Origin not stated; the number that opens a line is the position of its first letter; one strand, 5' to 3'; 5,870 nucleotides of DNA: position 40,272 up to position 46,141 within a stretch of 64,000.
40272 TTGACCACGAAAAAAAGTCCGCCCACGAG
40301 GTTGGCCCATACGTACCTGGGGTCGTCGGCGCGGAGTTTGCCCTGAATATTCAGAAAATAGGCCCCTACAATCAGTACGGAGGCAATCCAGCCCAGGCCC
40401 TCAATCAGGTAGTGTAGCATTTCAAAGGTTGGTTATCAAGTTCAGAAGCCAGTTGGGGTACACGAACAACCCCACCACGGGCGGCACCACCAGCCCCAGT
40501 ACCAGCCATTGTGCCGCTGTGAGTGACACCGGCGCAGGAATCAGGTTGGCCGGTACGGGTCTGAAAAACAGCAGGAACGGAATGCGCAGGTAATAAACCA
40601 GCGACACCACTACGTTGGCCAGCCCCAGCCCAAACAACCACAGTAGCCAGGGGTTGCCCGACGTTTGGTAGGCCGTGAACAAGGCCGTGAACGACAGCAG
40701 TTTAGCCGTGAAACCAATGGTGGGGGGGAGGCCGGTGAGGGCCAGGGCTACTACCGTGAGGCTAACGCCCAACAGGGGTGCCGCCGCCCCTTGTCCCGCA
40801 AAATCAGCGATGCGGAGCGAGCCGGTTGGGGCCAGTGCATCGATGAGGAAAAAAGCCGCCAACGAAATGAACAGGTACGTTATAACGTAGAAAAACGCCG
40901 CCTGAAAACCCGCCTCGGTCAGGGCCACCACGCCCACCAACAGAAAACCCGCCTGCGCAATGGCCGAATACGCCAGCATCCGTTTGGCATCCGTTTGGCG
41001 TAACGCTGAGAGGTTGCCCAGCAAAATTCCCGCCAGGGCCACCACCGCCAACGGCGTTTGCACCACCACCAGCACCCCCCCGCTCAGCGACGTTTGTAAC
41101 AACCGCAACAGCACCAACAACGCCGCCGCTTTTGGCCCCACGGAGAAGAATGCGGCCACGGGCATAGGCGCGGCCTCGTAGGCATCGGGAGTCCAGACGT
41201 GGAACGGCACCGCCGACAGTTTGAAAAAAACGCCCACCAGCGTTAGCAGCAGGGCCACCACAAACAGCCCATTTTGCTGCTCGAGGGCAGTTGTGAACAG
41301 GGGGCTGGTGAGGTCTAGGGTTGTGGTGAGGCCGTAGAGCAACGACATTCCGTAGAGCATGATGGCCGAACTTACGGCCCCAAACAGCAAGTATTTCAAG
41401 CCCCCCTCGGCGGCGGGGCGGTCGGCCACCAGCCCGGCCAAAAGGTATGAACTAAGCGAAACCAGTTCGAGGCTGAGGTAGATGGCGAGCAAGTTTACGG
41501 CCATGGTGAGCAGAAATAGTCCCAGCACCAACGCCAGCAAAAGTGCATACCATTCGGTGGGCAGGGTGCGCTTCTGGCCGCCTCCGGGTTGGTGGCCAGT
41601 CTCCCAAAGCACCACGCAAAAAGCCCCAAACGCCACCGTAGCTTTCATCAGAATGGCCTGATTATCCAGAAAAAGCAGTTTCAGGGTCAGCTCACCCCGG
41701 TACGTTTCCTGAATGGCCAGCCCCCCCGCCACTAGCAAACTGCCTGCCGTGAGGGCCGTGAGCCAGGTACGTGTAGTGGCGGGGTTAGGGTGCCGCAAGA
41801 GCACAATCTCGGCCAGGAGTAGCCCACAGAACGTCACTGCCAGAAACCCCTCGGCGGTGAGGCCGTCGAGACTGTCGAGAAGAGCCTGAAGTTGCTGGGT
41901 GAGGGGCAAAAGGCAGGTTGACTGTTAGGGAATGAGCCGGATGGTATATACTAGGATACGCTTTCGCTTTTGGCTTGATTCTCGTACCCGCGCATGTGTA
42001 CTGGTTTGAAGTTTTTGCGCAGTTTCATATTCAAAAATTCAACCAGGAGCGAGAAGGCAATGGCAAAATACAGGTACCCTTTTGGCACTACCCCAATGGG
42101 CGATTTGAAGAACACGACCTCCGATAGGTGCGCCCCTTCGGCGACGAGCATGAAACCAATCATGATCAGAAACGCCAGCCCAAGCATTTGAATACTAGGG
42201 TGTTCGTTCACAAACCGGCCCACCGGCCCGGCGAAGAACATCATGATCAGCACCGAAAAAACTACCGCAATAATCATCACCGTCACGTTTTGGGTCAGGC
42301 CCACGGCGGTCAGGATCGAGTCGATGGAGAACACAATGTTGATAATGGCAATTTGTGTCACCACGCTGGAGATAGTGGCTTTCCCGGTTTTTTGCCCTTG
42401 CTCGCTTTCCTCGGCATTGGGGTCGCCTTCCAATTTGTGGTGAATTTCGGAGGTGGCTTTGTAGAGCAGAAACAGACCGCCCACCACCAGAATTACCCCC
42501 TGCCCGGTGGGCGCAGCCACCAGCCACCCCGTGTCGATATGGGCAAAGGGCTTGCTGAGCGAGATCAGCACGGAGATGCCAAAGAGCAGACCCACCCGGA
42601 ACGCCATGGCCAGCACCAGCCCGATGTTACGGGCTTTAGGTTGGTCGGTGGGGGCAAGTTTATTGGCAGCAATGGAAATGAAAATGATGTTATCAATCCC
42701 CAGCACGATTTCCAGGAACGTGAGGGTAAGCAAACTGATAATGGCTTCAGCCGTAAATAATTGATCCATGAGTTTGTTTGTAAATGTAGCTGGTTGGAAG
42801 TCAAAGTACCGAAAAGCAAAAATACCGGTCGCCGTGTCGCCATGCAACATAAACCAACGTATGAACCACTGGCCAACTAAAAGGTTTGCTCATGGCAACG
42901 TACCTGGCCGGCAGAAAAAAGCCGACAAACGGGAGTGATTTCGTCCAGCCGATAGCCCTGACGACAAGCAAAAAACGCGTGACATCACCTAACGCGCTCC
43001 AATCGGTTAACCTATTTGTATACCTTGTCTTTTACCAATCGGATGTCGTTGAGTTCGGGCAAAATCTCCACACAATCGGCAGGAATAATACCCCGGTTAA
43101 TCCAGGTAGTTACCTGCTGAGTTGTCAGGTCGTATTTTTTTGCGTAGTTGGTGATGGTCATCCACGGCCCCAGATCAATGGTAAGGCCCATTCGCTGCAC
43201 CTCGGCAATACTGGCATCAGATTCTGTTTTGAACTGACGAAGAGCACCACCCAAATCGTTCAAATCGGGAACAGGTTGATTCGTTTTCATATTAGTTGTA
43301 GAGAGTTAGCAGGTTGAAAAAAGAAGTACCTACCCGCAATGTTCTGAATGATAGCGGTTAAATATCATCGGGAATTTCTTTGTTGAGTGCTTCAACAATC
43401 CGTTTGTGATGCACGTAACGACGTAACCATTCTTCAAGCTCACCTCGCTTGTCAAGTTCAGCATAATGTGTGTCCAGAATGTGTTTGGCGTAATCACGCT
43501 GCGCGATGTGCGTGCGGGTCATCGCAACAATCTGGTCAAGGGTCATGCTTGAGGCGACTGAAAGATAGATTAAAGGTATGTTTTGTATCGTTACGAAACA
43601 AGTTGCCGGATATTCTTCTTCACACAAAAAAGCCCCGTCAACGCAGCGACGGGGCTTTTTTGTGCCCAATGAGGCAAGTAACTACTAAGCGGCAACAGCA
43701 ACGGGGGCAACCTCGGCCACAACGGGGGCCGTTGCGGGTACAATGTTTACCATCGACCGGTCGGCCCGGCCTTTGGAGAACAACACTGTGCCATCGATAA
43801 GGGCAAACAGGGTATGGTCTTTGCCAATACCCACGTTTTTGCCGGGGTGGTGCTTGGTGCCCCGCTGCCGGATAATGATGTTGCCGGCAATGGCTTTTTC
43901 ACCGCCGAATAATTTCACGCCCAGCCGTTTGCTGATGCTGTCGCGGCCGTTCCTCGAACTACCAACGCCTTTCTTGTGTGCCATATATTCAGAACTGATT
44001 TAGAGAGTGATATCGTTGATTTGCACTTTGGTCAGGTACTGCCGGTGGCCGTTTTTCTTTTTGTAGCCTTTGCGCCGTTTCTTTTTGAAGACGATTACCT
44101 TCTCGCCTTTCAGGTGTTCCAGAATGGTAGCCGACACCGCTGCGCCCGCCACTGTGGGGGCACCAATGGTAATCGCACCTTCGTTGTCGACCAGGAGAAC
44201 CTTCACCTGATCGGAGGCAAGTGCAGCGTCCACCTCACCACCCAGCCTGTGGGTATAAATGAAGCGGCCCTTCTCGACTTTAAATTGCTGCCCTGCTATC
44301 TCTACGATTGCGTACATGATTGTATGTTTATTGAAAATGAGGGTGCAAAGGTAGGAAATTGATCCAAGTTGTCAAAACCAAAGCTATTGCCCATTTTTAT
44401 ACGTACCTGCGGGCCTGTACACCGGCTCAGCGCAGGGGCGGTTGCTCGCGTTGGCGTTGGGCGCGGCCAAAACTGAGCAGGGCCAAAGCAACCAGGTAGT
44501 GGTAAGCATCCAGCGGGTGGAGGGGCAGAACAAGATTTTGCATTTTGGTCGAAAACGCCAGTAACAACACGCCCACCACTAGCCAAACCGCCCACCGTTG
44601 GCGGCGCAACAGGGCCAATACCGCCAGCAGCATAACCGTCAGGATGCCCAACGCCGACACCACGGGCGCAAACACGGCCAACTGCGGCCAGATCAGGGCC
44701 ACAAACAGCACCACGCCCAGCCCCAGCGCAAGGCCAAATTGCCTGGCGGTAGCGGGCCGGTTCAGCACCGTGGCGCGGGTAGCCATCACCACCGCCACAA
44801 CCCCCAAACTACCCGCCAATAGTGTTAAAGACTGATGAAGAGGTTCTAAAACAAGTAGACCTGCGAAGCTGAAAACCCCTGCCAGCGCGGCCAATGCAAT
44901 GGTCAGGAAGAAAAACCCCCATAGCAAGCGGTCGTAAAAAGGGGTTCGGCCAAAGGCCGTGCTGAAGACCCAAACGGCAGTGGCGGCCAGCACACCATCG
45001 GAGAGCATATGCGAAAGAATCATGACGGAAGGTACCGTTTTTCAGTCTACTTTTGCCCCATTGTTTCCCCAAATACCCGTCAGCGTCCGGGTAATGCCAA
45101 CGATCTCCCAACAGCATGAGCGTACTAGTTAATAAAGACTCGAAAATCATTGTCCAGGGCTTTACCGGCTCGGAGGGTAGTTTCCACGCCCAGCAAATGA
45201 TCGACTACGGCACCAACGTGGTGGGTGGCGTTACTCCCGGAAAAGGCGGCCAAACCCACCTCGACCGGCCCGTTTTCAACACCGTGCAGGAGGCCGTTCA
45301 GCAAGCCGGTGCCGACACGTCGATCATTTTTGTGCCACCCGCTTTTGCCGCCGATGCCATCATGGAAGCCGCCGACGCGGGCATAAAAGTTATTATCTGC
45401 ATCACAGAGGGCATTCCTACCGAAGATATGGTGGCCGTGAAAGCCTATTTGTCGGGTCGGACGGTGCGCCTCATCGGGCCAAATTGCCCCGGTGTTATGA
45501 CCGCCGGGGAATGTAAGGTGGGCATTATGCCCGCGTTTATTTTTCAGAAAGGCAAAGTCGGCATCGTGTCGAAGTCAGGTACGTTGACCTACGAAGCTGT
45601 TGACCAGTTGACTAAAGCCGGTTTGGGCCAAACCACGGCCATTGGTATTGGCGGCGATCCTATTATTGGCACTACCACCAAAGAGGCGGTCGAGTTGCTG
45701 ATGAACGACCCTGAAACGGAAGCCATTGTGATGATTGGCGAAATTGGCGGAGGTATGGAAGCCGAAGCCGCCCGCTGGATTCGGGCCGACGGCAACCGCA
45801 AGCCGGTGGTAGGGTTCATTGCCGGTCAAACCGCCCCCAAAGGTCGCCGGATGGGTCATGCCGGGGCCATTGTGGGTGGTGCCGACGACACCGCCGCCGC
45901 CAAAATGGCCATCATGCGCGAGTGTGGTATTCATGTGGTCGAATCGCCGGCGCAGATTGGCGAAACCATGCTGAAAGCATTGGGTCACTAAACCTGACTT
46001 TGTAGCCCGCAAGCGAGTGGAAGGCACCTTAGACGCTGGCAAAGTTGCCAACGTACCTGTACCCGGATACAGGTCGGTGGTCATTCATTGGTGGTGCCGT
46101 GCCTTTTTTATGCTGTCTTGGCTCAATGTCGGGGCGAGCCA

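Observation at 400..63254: Window-wide ~100-fold over-represented 9-mer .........: candidate DNA-uptake-sequence or HIP1-like system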

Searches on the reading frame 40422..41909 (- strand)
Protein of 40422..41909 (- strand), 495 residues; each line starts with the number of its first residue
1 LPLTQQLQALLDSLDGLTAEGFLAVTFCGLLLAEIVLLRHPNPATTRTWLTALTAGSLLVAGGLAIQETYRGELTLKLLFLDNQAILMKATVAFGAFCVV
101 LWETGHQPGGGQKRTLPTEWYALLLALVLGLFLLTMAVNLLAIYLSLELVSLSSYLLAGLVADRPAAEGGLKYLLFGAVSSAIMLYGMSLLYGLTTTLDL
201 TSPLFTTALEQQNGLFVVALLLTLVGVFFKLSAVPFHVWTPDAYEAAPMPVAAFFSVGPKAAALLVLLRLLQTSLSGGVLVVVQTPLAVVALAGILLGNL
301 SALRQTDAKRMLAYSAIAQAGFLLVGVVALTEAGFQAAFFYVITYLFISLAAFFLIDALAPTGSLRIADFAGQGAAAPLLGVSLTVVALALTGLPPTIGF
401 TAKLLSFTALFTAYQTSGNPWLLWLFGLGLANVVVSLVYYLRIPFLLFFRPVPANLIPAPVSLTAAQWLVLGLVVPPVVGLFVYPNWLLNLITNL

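Call 8: search_protein_families(library=ncbifam, proteins=[window:40422-41909:-])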
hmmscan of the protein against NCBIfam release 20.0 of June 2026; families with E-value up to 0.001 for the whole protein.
window:40422-41909:- (495 aa): 69 families (the best 25 are shown)
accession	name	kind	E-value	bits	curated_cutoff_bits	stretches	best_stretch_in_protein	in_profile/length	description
TIGR01770.1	NDH_I_N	subfamily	8.5e-93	311.9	332.6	1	21-488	8-471/472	NADH-quinone oxidoreductase subunit NuoN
NF004442.0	PRK05777.1-5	equivalog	3.8e-81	273.5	523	1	16-492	10-474/483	NADH-quinone oxidoreductase subunit NuoN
NF002701.0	PRK02504.1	equivalog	8.9e-81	271.9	569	1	16-446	14-432/513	NAD(P)H-quinone oxidoreductase subunit N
NF004440.0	PRK05777.1-3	equivalog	1e-78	265.3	519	1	44-464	33-445/477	NADH-quinone oxidoreductase subunit NuoN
NF004441.0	PRK05777.1-4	equivalog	2.5e-76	257.4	477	1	64-493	91-517/524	NADH-quinone oxidoreductase subunit NuoN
NF004446.0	PRK05777.2-4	equivalog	4e-71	240.6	590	1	78-465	73-468/502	NADH-quinone oxidoreductase subunit NuoN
NF004445.0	PRK05777.2-3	equivalog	2.8e-61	208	408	1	47-482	38-470/475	NADH-quinone oxidoreductase subunit NuoN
NF004443.0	PRK05777.2-1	equivalog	4.7e-55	187.7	626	1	118-452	109-451/506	NADH-quinone oxidoreductase subunit NuoN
NF004439.0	PRK05777.1-1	equivalog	7.4e-52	176.8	531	1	77-493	65-479/485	NADH-quinone oxidoreductase subunit NuoN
NF004444.0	PRK05777.2-2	equivalog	3.2e-49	168.3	496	1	76-492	71-487/496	NADH-quinone oxidoreductase subunit NuoN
NF006241.0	PRK08377.1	equivalog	2.6e-44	152.1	645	1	116-493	105-471/494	NADH dehydrogenase subunit N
NF004447.0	PRK05777.2-5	equivalog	8.7e-44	150.3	547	1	116-474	94-449/458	NADH-quinone oxidoreductase subunit NuoN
NF006240.0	PRK08376.1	subfamily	4.5e-39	134.7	662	1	78-449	84-457/521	putative monovalent cation/H+ antiporter subunit D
NF009305.0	PRK12662.1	equivalog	1.3e-37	129.7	700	1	113-471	106-460/492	putative monovalent cation/H+ antiporter subunit D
TIGR01972.1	NDH_I_M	subfamily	1.6e-37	129.3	263.8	1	113-493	102-476/486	NADH-quinone oxidoreductase subunit M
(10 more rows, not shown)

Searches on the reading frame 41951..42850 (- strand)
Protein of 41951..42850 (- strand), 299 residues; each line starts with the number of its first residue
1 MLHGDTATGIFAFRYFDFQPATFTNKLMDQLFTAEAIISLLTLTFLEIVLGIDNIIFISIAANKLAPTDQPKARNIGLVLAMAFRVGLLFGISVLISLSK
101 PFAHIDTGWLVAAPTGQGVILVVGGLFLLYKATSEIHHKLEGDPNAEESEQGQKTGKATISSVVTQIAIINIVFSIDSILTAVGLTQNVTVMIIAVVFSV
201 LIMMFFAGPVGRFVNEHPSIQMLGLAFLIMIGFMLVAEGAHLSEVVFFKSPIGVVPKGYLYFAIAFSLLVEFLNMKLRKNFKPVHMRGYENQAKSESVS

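Call 25: search_protein_families(library=pfam, proteins=[window:41951-42850:-])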
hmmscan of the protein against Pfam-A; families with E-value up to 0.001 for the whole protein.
window:41951-42850:- (299 aa): 1 family
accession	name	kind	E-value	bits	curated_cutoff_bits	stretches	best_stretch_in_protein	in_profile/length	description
PF03741.22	TerC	-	8.1e-48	162.9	27.8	1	41-238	1-177/178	Integral membrane protein TerC family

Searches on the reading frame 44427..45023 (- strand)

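Call 25: search_protein_families(library=pfam, proteins=[window:44427-45023:-])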
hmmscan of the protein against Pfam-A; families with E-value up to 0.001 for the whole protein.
window:44427-45023:- (198 aa): 1 family
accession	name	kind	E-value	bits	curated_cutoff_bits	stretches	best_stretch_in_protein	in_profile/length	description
PF22285.2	DUF6962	-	2.1e-13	51.2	27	1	6-193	3-197/198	Family of unknown function (DUF6962)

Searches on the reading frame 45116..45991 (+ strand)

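Call 25: search_protein_families(library=pfam, proteins=[window:45116-45991:+])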
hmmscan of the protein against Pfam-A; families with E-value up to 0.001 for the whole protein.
window:45116-45991:+ (291 aa): 5 families
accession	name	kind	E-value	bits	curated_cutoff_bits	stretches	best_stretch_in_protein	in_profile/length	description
PF02629.25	CoA_binding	-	9.5e-32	110.1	22.3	1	6-99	1-97/97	CoA binding domain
PF00549.24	Ligase_CoA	-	5.8e-23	81.9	24.5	1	151-265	1-120/128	CoA-ligase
PF13607.11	Succ_CoA_lig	-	3e-13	50.1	27.4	1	145-281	1-131/138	Succinyl-CoA ligase like flavodoxin domain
PF13380.12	CoA_binding_2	-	2.1e-08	35.1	22.8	1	23-129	18-115/116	CoA binding domain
PF07991.19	KARI_N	-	0.00097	19.2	20.6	0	7-87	3-82/165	Acetohydroxy acid isomeroreductase, NADPH-binding domain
